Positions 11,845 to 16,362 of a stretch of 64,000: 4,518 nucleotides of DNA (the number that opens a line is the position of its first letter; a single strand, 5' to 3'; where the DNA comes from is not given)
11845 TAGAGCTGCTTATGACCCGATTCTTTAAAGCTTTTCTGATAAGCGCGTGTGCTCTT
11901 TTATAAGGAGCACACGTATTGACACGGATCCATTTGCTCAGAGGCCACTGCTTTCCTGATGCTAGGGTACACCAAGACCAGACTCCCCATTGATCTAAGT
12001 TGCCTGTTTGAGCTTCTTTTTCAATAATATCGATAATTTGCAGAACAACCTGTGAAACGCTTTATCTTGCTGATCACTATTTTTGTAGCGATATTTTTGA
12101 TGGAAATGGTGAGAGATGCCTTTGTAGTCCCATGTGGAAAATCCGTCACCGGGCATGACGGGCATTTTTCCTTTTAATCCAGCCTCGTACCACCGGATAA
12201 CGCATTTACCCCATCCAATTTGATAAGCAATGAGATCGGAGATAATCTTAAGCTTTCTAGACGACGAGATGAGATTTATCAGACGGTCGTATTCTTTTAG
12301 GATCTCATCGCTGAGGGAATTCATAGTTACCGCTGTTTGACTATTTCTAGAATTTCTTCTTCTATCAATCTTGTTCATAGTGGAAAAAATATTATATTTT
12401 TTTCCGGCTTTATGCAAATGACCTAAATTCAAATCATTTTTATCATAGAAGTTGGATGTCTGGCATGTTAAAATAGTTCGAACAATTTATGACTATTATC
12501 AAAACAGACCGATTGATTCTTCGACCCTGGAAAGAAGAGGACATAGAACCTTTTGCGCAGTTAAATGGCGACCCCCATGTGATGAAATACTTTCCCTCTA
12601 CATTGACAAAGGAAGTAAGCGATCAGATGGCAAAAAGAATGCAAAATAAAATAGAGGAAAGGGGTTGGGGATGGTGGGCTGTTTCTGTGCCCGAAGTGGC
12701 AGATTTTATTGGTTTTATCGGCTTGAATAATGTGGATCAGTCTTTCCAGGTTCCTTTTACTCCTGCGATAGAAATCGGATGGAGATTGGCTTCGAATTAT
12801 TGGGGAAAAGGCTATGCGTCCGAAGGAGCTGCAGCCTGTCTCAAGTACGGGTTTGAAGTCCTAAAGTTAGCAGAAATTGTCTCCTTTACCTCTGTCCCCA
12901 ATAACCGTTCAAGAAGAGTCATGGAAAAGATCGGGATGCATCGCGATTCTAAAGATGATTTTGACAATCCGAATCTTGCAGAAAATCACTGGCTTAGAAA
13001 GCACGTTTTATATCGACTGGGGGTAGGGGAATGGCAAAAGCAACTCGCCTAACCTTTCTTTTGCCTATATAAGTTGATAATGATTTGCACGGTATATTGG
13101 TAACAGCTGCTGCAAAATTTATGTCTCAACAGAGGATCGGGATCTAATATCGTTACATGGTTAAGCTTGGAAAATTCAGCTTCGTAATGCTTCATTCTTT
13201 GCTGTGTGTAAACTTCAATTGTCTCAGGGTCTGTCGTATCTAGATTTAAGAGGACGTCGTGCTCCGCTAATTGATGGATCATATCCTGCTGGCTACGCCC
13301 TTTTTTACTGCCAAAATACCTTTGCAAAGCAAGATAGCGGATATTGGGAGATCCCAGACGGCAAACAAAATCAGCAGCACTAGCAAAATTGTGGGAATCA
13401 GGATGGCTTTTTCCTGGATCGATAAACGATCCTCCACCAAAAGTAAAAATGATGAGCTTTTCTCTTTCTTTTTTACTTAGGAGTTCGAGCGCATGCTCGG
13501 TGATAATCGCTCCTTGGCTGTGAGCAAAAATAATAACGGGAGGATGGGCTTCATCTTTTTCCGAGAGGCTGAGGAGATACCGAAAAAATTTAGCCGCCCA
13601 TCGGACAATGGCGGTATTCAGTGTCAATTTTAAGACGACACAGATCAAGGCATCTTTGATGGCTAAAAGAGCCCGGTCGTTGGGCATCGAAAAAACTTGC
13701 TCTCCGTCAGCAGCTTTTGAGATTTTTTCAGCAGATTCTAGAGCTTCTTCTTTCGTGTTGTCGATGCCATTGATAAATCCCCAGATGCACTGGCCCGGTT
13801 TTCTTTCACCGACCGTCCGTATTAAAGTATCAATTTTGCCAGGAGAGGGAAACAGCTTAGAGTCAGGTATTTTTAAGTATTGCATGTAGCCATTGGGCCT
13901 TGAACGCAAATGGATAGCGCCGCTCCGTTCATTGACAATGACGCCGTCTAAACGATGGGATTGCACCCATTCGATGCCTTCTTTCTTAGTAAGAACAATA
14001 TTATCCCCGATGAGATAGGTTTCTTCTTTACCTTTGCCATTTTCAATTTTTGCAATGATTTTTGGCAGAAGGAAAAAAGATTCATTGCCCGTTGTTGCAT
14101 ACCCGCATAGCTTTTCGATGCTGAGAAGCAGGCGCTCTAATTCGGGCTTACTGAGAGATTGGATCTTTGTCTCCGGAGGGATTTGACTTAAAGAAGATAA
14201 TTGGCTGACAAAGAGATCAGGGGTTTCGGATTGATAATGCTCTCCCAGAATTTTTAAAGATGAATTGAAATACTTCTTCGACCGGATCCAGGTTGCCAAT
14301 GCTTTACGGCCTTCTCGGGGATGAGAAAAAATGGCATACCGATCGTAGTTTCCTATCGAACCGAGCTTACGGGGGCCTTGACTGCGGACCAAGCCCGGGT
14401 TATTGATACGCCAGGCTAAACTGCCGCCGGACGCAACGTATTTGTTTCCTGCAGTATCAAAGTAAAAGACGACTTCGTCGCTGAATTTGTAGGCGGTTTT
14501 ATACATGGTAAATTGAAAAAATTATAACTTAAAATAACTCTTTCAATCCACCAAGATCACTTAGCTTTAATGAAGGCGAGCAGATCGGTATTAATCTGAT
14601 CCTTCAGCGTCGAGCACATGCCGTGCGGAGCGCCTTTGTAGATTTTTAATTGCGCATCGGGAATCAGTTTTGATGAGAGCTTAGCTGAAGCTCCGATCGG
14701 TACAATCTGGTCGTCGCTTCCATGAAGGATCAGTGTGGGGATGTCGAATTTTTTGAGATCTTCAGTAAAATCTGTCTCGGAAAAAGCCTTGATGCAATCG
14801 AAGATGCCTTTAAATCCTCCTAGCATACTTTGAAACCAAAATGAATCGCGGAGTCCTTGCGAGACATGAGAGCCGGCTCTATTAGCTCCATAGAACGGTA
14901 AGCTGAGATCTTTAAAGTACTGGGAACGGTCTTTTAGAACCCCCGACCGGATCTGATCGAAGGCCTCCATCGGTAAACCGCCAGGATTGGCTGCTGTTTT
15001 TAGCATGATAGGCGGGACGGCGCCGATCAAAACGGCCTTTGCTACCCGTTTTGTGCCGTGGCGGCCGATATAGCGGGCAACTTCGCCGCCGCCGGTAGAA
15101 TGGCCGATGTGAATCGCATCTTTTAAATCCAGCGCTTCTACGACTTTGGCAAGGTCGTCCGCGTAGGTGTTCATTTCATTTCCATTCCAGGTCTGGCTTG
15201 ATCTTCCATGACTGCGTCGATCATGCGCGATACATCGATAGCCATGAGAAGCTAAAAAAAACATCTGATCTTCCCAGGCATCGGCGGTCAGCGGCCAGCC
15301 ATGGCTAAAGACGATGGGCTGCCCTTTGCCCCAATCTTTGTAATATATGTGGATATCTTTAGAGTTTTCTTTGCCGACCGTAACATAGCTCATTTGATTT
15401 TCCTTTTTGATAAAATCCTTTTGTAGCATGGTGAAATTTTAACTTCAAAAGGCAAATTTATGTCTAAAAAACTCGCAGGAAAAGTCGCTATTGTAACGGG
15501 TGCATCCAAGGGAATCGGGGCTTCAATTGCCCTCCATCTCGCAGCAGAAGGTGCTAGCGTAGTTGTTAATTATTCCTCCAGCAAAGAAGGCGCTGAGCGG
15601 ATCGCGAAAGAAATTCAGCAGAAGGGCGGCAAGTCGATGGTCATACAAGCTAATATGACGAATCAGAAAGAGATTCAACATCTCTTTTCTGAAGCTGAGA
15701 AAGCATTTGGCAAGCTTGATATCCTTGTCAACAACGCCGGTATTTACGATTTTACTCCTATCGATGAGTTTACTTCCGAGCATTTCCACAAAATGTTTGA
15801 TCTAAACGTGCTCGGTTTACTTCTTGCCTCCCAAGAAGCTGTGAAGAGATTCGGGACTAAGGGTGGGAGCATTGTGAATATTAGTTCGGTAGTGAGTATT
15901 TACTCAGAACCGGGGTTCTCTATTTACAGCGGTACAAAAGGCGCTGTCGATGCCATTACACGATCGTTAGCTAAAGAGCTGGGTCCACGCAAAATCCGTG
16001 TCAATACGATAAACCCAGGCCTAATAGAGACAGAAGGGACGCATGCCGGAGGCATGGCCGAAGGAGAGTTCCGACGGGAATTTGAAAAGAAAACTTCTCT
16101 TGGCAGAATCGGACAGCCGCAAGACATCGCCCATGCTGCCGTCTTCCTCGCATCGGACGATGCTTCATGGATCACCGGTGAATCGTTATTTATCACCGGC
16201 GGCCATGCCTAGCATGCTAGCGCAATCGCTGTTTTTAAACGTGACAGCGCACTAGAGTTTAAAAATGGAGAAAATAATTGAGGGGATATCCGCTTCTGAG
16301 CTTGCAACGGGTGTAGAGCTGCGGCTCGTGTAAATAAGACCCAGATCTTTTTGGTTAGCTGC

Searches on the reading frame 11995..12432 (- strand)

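Call 73: search_protein_families(library=pfam, proteins=[window:11995-12432:-], max_evalue=0.0001)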
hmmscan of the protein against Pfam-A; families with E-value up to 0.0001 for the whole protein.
window:11995-12432:- (145 aa): 1 family
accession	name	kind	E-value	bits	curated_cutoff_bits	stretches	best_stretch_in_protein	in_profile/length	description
PF08020.16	DUF1706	-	3.5e-13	50.3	24.2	1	38-133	8-116/166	Protein of unknown function (DUF1706)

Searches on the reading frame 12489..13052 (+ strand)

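Call 73: search_protein_families(library=pfam, proteins=[window:12489-13052:+], max_evalue=0.0001)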
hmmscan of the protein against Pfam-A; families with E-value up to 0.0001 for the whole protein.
window:12489-13052:+ (187 aa): 2 families
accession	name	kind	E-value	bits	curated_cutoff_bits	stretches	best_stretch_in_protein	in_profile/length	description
PF13302.13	Acetyltransf_3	-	1.7e-38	132.9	25.4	1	8-151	1-138/138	Acetyltransferase (GNAT) domain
PF00583.31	Acetyltransf_1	-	8.6e-09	36.1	20.7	1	44-150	17-116/116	Acetyltransferase (GNAT) family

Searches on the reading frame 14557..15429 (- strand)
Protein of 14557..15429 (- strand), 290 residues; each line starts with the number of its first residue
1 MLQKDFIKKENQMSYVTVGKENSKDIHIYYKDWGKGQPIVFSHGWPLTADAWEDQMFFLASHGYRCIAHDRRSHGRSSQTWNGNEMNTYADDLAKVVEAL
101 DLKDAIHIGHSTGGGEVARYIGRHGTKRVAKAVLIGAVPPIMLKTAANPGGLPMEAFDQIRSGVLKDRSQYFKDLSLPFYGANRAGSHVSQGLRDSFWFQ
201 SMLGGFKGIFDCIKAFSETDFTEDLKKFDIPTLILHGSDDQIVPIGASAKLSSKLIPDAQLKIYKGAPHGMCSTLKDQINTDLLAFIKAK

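Call 73: search_protein_families(library=pfam, proteins=[window:14557-15429:-], max_evalue=0.0001)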
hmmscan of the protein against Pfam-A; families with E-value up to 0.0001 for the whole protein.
window:14557-15429:- (290 aa): 4 families
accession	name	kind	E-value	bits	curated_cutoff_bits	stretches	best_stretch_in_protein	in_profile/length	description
PF00561.26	Abhydrolase_1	-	6.6e-30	105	25.8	1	38-270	2-239/245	alpha/beta hydrolase fold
PF12146.15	Hydrolase_4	-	7.1e-22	78.3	27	1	39-271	7-234/239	Serine aminopeptidase, S33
PF12697.13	Abhydrolase_6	-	7.8e-17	63.1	26.3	1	39-269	1-204/217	Alpha/beta hydrolase family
PF00326.27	Peptidase_S9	-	1.4e-05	25.1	22.6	0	217-288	133-207/213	Prolyl oligopeptidase family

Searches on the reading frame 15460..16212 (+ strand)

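Call 73: search_protein_families(library=pfam, proteins=[window:15460-16212:+], max_evalue=0.0001)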
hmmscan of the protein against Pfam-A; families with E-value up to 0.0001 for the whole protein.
window:15460-16212:+ (250 aa): 4 families
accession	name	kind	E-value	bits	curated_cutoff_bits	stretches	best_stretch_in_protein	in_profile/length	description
PF13561.12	adh_short_C2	-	4.7e-66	223.2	27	1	14-248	1-234/236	Enoyl-(Acyl carrier protein) reductase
PF00106.31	adh_short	-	1.2e-57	195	26.6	1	8-195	1-188/195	short chain dehydrogenase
PF08659.16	KR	-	6.4e-18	65.7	22.6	1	10-171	3-164/180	KR domain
PF23441.1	SDR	-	1.5e-05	24.9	27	1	4-243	4-249/258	SDR-like rossmann domain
